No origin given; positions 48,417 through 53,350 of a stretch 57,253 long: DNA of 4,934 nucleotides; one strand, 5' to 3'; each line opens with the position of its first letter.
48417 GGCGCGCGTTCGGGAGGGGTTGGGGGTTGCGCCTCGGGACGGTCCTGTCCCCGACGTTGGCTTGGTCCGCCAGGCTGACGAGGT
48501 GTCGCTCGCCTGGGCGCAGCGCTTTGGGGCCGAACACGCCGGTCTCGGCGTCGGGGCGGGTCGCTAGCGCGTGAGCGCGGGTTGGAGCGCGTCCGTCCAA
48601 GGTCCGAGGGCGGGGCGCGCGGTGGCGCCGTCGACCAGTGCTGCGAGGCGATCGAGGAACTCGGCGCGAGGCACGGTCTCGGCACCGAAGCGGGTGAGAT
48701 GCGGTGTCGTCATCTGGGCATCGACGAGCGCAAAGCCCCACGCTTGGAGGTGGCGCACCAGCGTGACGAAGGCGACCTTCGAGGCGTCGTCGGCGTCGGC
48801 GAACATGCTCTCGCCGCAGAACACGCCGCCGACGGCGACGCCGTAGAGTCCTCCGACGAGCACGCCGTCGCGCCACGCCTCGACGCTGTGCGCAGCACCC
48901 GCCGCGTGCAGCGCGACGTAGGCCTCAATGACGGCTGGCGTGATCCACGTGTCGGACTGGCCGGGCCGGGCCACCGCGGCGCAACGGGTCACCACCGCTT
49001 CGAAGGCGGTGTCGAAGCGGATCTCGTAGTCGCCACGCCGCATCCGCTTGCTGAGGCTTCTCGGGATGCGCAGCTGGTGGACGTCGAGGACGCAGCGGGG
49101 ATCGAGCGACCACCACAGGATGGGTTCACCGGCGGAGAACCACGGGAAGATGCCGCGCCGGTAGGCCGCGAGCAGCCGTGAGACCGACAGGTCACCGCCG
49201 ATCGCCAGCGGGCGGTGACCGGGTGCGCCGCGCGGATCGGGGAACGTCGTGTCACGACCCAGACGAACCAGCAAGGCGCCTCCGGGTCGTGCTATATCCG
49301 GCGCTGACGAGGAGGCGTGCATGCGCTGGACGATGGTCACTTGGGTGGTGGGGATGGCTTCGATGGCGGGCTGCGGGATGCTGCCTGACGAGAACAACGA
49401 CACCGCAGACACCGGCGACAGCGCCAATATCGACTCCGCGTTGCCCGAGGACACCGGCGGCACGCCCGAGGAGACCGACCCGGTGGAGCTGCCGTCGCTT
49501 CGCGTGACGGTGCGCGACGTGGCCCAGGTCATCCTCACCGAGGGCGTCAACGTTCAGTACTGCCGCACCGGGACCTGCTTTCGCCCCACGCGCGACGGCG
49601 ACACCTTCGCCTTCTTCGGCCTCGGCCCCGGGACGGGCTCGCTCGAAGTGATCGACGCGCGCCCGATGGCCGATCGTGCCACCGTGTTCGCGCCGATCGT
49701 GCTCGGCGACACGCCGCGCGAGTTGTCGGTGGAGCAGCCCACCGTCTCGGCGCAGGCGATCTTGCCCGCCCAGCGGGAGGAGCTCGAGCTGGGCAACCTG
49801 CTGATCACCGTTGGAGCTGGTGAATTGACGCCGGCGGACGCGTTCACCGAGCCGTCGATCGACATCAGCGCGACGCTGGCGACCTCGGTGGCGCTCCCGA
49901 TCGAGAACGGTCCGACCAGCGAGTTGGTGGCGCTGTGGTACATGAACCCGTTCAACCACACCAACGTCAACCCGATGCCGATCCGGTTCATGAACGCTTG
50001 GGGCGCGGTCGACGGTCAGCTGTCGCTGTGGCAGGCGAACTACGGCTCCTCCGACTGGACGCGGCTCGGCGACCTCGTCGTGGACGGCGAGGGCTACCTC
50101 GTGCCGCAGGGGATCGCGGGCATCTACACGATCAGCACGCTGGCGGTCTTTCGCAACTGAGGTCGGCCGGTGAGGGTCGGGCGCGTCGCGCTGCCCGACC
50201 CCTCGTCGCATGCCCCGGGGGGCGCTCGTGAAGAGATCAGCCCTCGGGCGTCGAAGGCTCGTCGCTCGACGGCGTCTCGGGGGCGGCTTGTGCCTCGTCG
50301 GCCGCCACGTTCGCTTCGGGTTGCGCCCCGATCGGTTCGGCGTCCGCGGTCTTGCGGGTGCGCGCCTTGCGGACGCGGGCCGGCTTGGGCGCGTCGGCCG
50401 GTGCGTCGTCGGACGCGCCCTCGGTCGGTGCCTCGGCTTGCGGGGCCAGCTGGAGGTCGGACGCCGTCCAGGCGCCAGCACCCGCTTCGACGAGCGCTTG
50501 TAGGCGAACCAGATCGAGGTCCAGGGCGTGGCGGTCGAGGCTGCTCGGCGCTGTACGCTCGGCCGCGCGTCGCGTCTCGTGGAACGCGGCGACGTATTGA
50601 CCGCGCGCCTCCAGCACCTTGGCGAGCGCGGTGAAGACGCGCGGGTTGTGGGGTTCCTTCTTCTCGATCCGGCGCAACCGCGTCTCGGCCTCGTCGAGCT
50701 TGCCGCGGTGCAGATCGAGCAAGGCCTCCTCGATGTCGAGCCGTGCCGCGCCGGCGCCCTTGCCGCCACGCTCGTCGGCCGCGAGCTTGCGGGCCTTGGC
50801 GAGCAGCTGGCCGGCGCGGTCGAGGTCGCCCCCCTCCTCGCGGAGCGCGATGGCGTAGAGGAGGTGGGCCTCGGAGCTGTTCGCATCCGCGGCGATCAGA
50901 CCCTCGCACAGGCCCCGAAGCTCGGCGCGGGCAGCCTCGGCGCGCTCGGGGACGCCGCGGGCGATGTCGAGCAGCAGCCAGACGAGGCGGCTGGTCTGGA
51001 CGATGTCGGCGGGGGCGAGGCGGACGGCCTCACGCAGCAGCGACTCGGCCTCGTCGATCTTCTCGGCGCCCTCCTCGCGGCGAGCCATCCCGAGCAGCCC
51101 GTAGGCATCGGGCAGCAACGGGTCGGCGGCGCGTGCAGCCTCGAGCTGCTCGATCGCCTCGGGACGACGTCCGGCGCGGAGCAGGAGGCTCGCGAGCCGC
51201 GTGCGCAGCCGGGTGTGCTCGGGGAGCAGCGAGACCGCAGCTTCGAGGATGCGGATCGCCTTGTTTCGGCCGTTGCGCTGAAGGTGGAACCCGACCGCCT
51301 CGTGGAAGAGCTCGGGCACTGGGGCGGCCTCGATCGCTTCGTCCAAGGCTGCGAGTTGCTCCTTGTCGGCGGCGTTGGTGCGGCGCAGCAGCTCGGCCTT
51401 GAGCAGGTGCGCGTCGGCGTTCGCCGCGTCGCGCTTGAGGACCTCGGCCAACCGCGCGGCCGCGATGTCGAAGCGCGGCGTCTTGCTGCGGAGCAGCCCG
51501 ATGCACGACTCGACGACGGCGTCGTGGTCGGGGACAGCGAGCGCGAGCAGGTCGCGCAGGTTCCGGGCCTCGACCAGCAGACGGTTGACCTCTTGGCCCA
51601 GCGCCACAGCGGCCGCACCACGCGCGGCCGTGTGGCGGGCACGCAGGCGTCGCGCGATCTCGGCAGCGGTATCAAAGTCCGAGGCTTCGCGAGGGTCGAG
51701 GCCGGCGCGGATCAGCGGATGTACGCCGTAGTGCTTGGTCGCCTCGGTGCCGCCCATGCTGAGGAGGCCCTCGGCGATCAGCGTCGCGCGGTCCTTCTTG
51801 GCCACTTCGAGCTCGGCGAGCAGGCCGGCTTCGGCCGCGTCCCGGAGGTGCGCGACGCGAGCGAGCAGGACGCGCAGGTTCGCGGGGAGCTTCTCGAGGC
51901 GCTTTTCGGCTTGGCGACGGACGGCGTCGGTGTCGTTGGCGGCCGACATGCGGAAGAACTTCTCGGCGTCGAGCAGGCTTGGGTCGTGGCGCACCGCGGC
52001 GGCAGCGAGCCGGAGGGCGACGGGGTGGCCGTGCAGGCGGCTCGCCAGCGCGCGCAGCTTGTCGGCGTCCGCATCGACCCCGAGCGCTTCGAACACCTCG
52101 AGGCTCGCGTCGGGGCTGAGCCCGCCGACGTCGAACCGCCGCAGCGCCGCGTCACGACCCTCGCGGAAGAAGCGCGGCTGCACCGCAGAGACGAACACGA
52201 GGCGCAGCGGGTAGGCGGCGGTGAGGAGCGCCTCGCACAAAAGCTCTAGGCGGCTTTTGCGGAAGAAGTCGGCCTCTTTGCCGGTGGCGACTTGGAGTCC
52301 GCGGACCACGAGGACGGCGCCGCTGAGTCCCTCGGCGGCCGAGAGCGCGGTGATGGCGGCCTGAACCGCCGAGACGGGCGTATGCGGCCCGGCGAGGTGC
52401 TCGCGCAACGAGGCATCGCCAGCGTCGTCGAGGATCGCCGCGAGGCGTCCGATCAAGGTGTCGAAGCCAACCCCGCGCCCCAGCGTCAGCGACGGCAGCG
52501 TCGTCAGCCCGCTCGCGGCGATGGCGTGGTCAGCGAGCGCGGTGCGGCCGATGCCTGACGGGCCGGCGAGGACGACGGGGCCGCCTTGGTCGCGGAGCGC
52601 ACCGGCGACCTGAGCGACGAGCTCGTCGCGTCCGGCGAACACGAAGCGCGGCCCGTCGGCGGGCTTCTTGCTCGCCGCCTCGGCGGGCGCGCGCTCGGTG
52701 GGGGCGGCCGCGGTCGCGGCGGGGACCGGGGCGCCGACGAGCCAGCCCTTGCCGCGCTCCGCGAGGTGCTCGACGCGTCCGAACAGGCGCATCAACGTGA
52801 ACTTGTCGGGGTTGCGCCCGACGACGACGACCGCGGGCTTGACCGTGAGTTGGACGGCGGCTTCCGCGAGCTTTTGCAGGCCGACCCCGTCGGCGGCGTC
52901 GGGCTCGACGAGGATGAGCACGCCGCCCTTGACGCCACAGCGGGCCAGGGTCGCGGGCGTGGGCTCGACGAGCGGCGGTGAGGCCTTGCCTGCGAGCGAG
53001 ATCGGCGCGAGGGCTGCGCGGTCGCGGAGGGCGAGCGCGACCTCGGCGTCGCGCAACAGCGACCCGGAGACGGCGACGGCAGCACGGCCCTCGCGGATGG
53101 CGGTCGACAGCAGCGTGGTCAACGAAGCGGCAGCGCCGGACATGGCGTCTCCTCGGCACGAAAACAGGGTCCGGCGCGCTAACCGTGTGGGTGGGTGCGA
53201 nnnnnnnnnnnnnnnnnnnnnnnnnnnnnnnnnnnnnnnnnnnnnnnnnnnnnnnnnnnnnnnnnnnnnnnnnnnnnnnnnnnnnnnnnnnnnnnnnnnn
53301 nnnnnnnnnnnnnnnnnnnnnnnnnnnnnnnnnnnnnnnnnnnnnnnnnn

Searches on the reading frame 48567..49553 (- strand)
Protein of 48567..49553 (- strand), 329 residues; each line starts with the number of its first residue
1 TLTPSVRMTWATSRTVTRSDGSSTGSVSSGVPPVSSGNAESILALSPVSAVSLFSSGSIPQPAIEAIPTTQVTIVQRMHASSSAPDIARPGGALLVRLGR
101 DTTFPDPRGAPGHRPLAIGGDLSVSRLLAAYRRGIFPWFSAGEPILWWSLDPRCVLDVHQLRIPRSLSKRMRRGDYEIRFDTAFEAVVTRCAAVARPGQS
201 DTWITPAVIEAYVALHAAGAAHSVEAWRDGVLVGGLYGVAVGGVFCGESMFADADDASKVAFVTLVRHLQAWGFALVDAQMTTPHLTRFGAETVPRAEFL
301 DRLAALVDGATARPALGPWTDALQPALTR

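Call 77: search_protein_families(library=pfam, proteins=[window:48567-49553:-], max_evalue=0.00001)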
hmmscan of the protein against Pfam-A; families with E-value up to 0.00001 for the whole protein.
window:48567-49553:- (329 aa): 1 family
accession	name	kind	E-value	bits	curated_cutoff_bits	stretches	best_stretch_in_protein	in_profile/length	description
PF03588.20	Leu_Phe_trans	-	2.1e-73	245.9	22.7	1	125-295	2-171/171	Leucyl/phenylalanyl-tRNA protein transferase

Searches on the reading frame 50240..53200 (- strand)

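Call 77: search_protein_families(library=pfam, proteins=[window:50240-53200:-], max_evalue=0.00001)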
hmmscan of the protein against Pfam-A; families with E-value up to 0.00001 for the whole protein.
window:50240-53200:- (987 aa): 4 families
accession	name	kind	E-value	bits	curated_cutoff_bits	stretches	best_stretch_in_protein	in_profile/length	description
PF14559.12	TPR_19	-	1.1e-12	48.6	25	1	647-703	9-65/68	Tetratricopeptide repeat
PF13432.12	TPR_16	-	1.6e-09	38.5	32.7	0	668-732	2-64/65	Tetratricopeptide repeat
PF13431.12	TPR_17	-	1e-08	35.2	24.4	0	764-796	1-32/34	Tetratricopeptide repeat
PF13428.12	TPR_14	-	5.4e-06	27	23.5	0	665-704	3-42/44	Tetratricopeptide repeat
